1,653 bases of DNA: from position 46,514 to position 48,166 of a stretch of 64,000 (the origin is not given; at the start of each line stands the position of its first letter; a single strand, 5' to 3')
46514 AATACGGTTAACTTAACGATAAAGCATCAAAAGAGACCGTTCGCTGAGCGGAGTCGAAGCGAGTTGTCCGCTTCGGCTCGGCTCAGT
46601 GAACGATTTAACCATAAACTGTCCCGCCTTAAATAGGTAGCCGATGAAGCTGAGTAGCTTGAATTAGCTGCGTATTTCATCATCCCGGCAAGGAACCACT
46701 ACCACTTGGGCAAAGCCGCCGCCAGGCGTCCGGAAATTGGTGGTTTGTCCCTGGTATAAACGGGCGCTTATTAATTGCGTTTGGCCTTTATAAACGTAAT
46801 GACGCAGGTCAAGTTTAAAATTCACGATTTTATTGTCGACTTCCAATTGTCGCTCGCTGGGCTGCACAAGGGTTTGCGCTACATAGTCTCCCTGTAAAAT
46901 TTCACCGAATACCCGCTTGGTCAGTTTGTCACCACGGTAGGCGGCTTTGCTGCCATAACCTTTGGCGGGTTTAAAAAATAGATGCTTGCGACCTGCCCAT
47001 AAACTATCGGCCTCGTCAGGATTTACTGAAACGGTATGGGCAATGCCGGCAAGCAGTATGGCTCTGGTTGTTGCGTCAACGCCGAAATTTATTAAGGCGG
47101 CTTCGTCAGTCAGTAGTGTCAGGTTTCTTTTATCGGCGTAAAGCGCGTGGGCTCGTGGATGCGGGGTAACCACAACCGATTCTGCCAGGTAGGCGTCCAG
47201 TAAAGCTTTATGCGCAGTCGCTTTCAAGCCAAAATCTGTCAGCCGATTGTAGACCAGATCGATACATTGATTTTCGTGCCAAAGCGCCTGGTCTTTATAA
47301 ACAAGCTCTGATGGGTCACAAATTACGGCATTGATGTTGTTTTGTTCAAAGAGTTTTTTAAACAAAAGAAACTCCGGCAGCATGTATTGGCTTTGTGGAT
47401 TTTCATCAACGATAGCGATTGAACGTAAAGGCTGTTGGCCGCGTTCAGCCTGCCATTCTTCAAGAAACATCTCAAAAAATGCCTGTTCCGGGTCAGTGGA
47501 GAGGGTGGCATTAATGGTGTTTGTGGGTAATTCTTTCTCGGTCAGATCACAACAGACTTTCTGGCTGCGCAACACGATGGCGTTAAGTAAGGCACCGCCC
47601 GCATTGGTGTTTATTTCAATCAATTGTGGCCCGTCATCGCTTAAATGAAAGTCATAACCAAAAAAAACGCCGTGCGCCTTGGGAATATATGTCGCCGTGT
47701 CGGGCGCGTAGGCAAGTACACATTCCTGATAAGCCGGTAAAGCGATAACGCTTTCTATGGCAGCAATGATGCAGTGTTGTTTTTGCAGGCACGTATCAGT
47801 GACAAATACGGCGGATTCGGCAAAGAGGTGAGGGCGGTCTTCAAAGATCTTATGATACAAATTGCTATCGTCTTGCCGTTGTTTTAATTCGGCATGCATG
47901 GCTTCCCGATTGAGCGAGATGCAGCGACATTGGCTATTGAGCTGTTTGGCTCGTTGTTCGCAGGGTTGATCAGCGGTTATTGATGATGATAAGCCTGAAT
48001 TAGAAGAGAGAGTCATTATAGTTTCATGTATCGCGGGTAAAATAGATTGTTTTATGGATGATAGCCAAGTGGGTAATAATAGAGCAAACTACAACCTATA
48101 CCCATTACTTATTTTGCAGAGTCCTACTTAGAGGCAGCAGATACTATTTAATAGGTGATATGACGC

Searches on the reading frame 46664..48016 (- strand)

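Call 5: search_protein_families(library=pfam, proteins=[window:46664-48016:-], max_evalue=0.01)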
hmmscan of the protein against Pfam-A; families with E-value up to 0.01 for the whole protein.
window:46664-48016:- (450 aa): 0 families

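Call 8: search_protein_families(library=ncbifam, proteins=[window:46664-48016:-], max_evalue=0.00001)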
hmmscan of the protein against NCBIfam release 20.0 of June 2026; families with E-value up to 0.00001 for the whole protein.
window:46664-48016:- (450 aa): 0 families

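Call 42: search_protein_families(library=pfam, proteins=[window:46664-48016:-], max_evalue=1)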
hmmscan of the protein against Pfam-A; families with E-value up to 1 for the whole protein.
window:46664-48016:- (450 aa): 1 family
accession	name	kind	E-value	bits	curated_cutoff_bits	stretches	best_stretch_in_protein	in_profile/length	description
PF02655.19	ATP-grasp_3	-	0.1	13.1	23.2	0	108-137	127-155/160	ATP-grasp domain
